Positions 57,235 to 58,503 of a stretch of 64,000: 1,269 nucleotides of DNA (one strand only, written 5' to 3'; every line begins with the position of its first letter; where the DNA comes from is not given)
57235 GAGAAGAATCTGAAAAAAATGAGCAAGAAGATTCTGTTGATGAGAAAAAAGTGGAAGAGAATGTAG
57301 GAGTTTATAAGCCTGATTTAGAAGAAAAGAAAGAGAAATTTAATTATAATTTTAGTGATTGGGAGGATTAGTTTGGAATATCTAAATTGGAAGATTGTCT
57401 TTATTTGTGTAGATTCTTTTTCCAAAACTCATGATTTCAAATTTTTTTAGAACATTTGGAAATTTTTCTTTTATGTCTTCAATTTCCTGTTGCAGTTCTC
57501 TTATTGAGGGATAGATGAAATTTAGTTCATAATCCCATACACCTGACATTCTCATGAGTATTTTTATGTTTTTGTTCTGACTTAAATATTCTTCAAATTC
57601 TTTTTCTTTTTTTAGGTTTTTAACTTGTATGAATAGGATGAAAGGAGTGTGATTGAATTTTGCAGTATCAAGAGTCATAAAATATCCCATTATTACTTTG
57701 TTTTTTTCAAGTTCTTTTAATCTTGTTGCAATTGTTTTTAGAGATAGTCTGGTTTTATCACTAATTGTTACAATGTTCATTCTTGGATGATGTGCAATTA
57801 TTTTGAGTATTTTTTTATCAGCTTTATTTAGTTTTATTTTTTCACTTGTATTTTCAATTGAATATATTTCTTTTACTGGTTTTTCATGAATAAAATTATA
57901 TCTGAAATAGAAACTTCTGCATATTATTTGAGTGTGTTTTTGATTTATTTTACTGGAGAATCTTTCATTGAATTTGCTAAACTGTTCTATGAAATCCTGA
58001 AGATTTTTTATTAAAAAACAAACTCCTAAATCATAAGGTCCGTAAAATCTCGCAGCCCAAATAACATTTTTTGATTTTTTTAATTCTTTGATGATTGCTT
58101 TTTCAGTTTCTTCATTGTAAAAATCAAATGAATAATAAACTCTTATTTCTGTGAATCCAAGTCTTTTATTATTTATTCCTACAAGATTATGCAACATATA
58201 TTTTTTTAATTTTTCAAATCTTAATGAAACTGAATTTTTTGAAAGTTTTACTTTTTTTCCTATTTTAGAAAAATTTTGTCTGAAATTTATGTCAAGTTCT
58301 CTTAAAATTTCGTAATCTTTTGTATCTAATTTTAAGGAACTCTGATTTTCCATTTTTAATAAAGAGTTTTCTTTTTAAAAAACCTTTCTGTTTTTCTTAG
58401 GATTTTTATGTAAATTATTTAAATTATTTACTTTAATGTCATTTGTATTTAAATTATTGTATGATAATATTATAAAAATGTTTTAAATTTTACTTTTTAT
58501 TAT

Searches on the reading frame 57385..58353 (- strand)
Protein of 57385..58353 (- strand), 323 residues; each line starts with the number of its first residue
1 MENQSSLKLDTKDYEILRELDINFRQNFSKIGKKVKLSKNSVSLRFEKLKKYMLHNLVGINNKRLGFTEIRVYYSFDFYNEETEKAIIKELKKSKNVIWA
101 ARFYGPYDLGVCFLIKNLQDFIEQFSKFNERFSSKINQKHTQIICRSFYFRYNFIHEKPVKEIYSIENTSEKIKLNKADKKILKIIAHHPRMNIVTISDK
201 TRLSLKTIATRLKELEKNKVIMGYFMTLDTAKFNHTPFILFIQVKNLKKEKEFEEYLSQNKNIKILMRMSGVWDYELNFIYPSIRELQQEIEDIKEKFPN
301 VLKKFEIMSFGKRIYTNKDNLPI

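Call 52: search_protein_families(library=pfam, proteins=[window:57385-58353:-], max_evalue=0.001)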
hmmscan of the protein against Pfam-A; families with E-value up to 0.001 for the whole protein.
window:57385-58353:- (323 aa): 5 families
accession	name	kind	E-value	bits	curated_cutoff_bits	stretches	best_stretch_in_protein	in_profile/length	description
PF13412.12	HTH_24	-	3.2e-14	52.7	21.9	1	175-221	1-47/48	Winged helix-turn-helix DNA-binding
PF13404.12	HTH_AsnC-type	-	1e-13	51.2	27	2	9-50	1-42/42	AsnC-type helix-turn-helix domain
PF01047.28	MarR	-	2.7e-06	27.6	24.6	0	181-218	7-44/59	MarR family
PF01037.27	AsnC_trans_reg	-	4e-06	27.1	25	0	243-301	4-62/73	Lrp/AsnC ligand binding domain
PF09035.16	Tn916-Xis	-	0.00056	20.5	22.9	0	234-261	40-67/69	Excisionase from transposon Tn916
